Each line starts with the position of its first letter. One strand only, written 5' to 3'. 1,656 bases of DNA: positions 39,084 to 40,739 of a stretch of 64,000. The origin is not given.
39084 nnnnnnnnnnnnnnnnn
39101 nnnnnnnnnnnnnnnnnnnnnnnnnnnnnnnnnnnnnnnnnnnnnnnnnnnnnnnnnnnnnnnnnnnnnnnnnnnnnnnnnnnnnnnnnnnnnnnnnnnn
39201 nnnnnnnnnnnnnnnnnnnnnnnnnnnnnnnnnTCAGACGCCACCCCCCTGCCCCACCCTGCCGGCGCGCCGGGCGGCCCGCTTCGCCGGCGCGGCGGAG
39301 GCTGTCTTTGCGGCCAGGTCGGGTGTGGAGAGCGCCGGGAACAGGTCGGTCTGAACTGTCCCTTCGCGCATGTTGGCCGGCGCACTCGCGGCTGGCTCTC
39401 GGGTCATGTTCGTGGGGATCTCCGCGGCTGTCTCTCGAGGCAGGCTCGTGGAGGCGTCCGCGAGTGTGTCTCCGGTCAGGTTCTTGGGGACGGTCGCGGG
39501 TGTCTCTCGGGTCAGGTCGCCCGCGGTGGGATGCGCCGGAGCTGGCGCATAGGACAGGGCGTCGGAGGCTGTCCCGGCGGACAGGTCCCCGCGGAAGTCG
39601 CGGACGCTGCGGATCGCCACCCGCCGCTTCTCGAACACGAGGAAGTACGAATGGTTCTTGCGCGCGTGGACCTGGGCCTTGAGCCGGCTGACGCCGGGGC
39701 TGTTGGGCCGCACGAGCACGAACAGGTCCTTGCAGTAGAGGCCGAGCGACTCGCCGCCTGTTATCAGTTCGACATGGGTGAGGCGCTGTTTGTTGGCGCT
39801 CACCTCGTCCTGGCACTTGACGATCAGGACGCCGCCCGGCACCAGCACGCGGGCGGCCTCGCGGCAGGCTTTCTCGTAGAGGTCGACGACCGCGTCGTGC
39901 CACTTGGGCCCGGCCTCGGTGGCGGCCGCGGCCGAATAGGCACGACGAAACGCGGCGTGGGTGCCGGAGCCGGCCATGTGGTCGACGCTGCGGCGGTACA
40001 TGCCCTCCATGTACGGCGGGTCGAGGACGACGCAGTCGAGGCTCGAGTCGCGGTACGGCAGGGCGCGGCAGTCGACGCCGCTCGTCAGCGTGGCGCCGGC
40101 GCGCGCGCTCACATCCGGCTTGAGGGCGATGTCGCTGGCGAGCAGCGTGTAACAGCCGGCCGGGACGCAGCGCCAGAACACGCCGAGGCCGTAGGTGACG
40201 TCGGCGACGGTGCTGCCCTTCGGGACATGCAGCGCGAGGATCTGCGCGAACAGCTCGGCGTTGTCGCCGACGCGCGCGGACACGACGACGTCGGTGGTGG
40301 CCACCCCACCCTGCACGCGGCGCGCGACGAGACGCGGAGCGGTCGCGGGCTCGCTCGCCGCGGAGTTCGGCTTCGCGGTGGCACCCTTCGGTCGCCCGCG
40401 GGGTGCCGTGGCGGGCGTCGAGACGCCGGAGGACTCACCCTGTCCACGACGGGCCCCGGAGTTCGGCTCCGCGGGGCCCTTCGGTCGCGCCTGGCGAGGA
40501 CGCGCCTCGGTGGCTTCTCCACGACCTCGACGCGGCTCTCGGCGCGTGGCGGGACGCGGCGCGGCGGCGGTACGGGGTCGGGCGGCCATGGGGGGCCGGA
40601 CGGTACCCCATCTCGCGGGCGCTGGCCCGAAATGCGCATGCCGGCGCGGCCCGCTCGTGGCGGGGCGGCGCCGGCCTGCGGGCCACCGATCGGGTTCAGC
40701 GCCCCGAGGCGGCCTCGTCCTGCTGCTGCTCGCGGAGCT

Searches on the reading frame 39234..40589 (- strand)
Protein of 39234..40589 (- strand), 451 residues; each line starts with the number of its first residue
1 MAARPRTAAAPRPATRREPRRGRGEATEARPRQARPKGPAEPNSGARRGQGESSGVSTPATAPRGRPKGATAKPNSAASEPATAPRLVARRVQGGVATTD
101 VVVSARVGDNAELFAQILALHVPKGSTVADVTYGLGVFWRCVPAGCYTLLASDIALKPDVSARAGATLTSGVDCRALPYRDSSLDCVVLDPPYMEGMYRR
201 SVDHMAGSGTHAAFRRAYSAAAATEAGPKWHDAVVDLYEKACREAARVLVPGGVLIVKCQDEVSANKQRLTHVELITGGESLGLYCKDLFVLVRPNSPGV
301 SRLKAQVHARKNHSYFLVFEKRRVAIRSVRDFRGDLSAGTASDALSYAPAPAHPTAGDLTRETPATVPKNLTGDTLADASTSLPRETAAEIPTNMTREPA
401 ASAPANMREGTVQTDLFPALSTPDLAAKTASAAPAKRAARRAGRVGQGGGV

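Call 67: search_protein_families(library=pfam, proteins=[window:39234-40589:-], max_evalue=0.00001)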
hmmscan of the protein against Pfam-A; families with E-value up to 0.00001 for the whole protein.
window:39234-40589:- (451 aa): 1 family
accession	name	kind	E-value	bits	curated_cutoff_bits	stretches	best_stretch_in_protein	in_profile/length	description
PF01555.25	N6_N4_Mtase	-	2.4e-06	28.1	26.7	1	185-325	2-110/221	DNA methylase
